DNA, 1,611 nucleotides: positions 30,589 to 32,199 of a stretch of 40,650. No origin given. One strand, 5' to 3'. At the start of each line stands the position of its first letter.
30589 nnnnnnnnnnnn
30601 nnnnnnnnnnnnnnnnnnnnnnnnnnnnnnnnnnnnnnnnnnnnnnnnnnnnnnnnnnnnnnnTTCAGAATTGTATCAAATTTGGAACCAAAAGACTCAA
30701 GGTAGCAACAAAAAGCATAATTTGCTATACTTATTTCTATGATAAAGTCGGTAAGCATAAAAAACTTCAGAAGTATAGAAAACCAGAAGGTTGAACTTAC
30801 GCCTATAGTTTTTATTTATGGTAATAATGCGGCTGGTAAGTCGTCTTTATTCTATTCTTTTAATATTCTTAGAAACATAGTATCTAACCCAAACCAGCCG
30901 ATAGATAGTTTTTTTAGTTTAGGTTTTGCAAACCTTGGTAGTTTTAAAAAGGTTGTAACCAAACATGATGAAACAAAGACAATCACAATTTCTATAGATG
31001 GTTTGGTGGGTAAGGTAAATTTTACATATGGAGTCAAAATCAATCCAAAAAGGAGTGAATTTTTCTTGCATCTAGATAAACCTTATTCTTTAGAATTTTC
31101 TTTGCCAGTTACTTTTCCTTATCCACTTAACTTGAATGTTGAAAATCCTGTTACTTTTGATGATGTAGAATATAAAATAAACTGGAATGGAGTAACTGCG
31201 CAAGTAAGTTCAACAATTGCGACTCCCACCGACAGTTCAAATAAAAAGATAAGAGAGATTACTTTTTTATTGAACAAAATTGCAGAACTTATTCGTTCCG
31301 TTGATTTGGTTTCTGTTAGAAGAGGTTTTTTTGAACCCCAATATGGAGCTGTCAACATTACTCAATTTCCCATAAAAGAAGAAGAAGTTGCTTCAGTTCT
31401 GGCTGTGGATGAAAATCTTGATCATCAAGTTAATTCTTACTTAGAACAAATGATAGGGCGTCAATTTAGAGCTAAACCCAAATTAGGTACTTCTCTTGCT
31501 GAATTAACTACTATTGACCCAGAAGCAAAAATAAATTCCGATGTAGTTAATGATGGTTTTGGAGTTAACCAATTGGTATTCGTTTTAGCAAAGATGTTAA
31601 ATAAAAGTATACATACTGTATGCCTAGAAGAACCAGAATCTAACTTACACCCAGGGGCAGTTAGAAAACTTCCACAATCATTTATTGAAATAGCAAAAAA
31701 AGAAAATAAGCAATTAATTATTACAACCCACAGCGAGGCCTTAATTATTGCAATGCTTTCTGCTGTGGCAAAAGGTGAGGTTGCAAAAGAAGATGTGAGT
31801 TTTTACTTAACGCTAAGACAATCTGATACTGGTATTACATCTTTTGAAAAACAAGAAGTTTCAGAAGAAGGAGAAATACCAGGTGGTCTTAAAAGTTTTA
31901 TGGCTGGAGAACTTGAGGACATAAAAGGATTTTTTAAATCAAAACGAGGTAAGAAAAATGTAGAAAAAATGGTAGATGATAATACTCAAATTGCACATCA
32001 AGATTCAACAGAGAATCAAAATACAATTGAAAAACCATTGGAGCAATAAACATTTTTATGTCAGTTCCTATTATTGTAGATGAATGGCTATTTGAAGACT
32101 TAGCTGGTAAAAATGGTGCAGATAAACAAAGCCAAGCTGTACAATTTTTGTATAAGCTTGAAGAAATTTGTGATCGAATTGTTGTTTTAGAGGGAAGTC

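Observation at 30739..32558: Two-gene module: ABC/AAA15-type ATPase plus a small PIN-like protein (candidate undescribed defence or abortive-infection pair)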

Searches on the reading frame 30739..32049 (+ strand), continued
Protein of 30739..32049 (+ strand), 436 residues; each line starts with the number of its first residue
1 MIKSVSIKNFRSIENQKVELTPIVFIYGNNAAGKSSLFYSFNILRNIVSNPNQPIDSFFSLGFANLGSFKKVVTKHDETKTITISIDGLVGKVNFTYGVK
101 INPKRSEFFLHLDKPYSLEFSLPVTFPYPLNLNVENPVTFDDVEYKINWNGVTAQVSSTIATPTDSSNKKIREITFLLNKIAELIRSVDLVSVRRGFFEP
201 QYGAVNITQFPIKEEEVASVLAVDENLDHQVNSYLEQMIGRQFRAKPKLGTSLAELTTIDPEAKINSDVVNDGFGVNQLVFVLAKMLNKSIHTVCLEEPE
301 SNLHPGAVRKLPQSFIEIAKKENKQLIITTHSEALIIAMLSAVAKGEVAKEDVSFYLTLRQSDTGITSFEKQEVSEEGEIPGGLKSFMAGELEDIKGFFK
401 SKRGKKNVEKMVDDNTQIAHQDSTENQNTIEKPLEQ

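Call 72: search_protein_families(library=pfam, proteins=[L004:7679-8839:+, L004:4297-5679:+, L005:5037-5894:+, L007:4126-5208:+, L007:5208-5816:+, L007:7764-9209:+, L008:2916-4316:-, L009:495-4391:+, L009:8588-11731:+, L012:4370-5965:+], max_evalue=0.001)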
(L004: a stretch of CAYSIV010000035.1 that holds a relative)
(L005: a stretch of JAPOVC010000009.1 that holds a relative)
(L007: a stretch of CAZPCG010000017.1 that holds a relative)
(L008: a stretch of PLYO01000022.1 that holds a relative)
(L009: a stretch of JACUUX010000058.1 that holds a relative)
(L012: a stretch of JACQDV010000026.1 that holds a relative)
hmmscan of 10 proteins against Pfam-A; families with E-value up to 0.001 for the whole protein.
L004:7679-8839:+ (386 aa): 5 families
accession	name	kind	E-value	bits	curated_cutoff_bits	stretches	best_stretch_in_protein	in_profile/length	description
PF00155.27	Aminotran_1_2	-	6.5e-73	246.4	19.7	1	29-378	2-361/361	Aminotransferase class I and II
PF01041.23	DegT_DnrJ_EryC1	-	2.8e-11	43.7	19.8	1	98-201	48-145/360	DegT/DnrJ/EryC1/StrS aminotransferase family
PF00266.25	Aminotran_5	-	2.1e-05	24.1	21.5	1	72-201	46-175/371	Aminotransferase class-V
PF01053.26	Cys_Met_Meta_PP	-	4.2e-05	22.7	27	1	71-202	54-174/381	Cys/Met metabolism PLP-dependent enzyme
PF01276.26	OKR_DC_1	-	0.0003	20.1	27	1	85-153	78-145/417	Orn/Lys/Arg decarboxylase, major domain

L004:4297-5679:+ (460 aa): 10 families
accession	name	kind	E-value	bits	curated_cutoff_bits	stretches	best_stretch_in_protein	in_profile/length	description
PF00483.29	NTP_transferase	-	2.4e-26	93.3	21.2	1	135-364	3-243/245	Nucleotidyl transferase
PF01909.29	NTP_transf_2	-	2.7e-11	44.2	21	1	12-69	1-57/93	Nucleotidyltransferase domain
PF18765.7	Polbeta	-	1.7e-09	38.2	26.9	1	15-54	3-42/93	Polymerase beta, Nucleotidyltransferase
PF12804.13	NTP_transf_3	-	2.4e-07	31.5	27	1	135-254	2-119/160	MobA-like NTP transferase domain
PF25084.1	LbH_EIF2B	-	3.6e-06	27.4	54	1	381-439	24-84/105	EIF2B subunit epsilon LbH domain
PF24894.1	Hexapep_GlmU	-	8.3e-05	23.1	23.3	1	389-433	28-73/104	GlmU-like, C-terminal hexapeptide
PF18144.7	SMODS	-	0.00053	20.7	26.5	0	169-227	67-126/164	Second Messenger Oligonucleotide or Dinucleotide Synthetase domain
PF25087.1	GMPPB_C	-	0.00081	19.5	39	0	383-451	3-74/110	GMPPB C-terminal domain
PF22600.2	MTPAP-like_central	-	0.00086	19.8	27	0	6-54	23-68/139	Poly(A) RNA polymerase, mitochondrial-like, central palm domain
PF01128.25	IspD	-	0.0009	19.5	27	0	132-185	1-51/221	2-C-methyl-D-erythritol 4-phosphate cytidylyltransferase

L005:5037-5894:+ (285 aa): 1 family
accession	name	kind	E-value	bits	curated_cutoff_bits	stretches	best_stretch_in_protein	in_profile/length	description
PF05721.19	PhyH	-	3.3e-31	109.6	22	1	43-235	1-211/213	Phytanoyl-CoA dioxygenase (PhyH)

L007:4126-5208:+ (360 aa): 5 families
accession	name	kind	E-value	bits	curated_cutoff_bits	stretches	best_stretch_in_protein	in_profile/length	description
PF13175.12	AAA_15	-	6.5e-22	79.1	32.1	2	239-312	292-374/374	AAA ATPase domain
PF13304.12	AAA_21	-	6.6e-17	63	27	1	24-309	1-300/304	AAA domain, putative AbiEii toxin, Type IV TA system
PF13476.12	AAA_23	-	4.1e-07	31.3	27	1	6-53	3-50/201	AAA domain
PF02463.25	SMC_N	-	1.4e-05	25.1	40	0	4-43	4-46/220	RecF/RecN/SMC N terminal domain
PF13166.12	AAA_13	-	0.00056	19.2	36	0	300-346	562-609/713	AAA domain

L007:5208-5816:+ (202 aa): 1 family
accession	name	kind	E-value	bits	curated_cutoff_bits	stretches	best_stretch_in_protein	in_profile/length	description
PF11536.14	DUF3226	-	3.2e-30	105.9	27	1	8-200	1-206/208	Protein of unknown function (DUF3226)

L007:7764-9209:+ (481 aa): 0 families

L008:2916-4316:- (466 aa): 2 families
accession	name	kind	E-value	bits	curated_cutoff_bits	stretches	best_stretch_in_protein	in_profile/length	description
PF05193.26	Peptidase_M16_C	-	9.6e-27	94.4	23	1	204-383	3-180/181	Peptidase M16 inactive domain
PF00675.25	Peptidase_M16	-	4.5e-25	88.7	22.3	1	45-183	2-136/149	Insulinase (Peptidase family M16)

L009:495-4391:+ (1298 aa): 3 families
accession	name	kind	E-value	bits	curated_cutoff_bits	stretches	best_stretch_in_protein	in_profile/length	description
PF07669.17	Eco57I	-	2.7e-34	119.2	25.3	1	522-839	2-171/171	Eco57I restriction-modification methylase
PF20473.4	MmeI_Mtase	-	8.6e-10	38.7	27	1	463-543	10-85/259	MmeI, DNA-methyltransferase domain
PF02384.22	N6_Mtase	-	1.8e-06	28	20.4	0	457-544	28-101/311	N-6 DNA Methylase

L009:8588-11731:+ (1047 aa): 7 families
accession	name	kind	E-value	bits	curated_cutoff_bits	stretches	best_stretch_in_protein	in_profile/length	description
PF00271.37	Helicase_C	-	5.4e-23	81.8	23.5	1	630-739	7-110/110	Helicase conserved C-terminal domain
PF13091.12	PLDc_2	-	9e-12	45.4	27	1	98-168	59-132/132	PLD-like domain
PF00176.29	SNF2-rel_dom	-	9.4e-11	41.8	24.9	1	313-447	110-232/290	SNF2-related domain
PF04851.21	ResIII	-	1.5e-09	38.4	22.5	1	228-378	2-163/164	Type III restriction enzyme, res subunit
PF00270.35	DEAD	-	1.3e-05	25.4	26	1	316-380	108-163/167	DEAD/DEAH box helicase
PF13401.12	AAA_22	-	3e-05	24.8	27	1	257-372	14-121/130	AAA domain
PF20720.3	nSTAND3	-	0.00036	20.7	27.2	0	234-317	3-84/155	Novel STAND NTPase 3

L012:4370-5965:+ (531 aa): 7 families
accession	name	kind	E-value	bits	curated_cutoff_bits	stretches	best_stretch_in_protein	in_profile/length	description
PF00009.33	GTP_EFTU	-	1.7e-52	178.2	26.5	1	8-274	1-187/188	Elongation factor Tu GTP binding domain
PF16658.11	RF3_C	-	1e-44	152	40.1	1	384-510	1-130/132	Class II release factor RF3, C-terminal domain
PF22042.2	EF-G_D2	-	7.2e-26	90.6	27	1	293-378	2-83/84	Elongation factor G domain 2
PF01926.29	MMR_HSR1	-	2.8e-08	34.3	21.9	1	13-140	2-113/113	50S ribosome-binding GTPase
PF03144.31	GTP_EFTU_D2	-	2.3e-07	31.6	30.3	1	311-377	2-73/73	Elongation factor Tu domain 2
PF00025.27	Arf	-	0.00036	20.5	22.3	0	69-164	48-148/174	ADP-ribosylation factor family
PF02421.24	FeoB_N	-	0.00049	20.1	27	0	63-165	31-140/156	Ferrous iron transport protein B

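Call 74: search_dna_similar(query=window:30739-32046:+, collection=plasmids, mode=protein, max_evalue=1e-10, max_rows=12)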
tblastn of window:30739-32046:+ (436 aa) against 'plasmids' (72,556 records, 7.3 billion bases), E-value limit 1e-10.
No match.

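Call 76: search_dna_similar(query=window:30739-32046:+, collection=phages, mode=protein, max_evalue=1e-10, max_rows=10)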
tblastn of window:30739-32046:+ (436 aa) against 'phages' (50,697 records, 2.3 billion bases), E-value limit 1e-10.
No match.

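Call 77: find_related_loci(query=A3, collection=viral_contigs, flank=4000)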
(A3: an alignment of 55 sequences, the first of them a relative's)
Query A3 (436 aa) in viral_contigs; peptide patterns used: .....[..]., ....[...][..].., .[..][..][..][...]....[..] (x = any residue, [..] = any of these).
343 stretches matched a pattern; 29 encode a relative of the query (tblastn E <= 1e-3); 29 distinct loci.
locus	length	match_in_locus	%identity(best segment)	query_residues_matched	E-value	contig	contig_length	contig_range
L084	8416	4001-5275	45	1-427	9e-124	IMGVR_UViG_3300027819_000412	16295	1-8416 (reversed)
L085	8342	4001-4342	26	231-332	1e-7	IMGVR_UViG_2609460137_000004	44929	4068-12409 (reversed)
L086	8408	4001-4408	30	246-378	2e-7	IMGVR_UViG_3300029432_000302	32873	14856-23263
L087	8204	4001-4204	37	273-343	1e-7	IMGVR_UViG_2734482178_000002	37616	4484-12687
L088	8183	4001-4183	41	273-336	3e-7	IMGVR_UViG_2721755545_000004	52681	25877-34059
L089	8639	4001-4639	21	121-336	8e-7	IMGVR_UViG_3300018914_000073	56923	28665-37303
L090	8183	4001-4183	38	273-336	1e-6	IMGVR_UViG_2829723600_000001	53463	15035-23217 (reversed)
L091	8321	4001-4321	30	255-339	3e-6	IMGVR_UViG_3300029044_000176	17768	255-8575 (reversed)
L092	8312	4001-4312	33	271-363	5e-6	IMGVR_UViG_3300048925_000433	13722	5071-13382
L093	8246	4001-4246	27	273-368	5e-6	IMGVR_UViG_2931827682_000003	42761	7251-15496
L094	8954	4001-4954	24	1-332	5e-6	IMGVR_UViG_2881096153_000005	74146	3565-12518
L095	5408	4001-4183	38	273-336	6e-6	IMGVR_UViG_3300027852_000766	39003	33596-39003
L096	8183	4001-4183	38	273-336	7e-6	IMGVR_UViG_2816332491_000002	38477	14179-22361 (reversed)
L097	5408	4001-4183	38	273-336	6e-6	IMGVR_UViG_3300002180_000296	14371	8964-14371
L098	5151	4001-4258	31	258-336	8e-6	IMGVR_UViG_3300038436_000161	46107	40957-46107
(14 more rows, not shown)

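Call 81: search_protein_families(library=pfam, proteins=[L084:24-1004:+, L084:1008-2597:+, L084:2671-3594:+, L084:6113-7891:+], max_evalue=0.001)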
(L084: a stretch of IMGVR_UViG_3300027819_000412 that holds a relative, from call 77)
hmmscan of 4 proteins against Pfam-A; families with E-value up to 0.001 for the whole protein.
L084:24-1004:+ (326 aa): 1 family
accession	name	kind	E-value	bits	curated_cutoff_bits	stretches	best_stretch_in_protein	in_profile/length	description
PF01420.25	Methylase_S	-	4.1e-16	60.1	22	1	131-309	1-167/168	Type I restriction modification DNA specificity domain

L084:1008-2597:+ (529 aa): 5 families
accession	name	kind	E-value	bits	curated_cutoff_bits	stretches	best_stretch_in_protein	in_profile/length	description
PF02384.22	N6_Mtase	-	3.7e-59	201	20.4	1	187-491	6-299/311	N-6 DNA Methylase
PF07669.17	Eco57I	-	1e-09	39.1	25.3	1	298-398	58-165/171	Eco57I restriction-modification methylase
PF12161.14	HsdM_N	-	2.1e-08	35.3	24.5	1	20-164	3-128/135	HsdM N-terminal domain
PF01170.24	UPF0020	-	3.1e-07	30.7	22.3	1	218-334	20-140/197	RMKL-like, methyltransferase domain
PF20473.4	MmeI_Mtase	-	2.7e-05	23.9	27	0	229-256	22-49/259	MmeI, DNA-methyltransferase domain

L084:2671-3594:+ (307 aa): 1 family
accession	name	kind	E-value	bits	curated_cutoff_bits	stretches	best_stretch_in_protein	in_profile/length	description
PF18899.5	DUF5655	-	4.4e-06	27.2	24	1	193-302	4-106/109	Domain of unknown function (DUF5655)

L084:6113-7891:+ (592 aa): 3 families
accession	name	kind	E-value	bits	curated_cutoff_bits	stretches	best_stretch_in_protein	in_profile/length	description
PF00239.26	Resolvase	-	2.9e-30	105.7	23.3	1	12-176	1-144/145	Resolvase, N terminal domain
PF07508.19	Recombinase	-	3.1e-21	76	21.1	1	198-315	1-101/102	Recombinase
PF13408.12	Zn_ribbon_recom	-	8.5e-06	26.5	25.3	1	333-407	1-56/58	Recombinase zinc beta ribbon domain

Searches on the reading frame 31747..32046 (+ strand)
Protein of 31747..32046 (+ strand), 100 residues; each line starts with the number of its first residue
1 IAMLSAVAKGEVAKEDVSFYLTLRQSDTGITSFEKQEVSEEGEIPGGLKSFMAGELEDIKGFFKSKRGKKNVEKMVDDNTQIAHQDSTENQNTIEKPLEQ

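Call 49: search_protein_families(library=pfam, proteins=[window:31747-32046:+], max_evalue=1)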
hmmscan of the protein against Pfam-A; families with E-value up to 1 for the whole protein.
window:31747-32046:+ (100 aa): 1 family
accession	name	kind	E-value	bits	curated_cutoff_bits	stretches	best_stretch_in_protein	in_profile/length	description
PF09832.14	DUF2059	-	0.054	14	23.6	1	49-75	13-39/60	Uncharacterized protein conserved in bacteria (DUF2059)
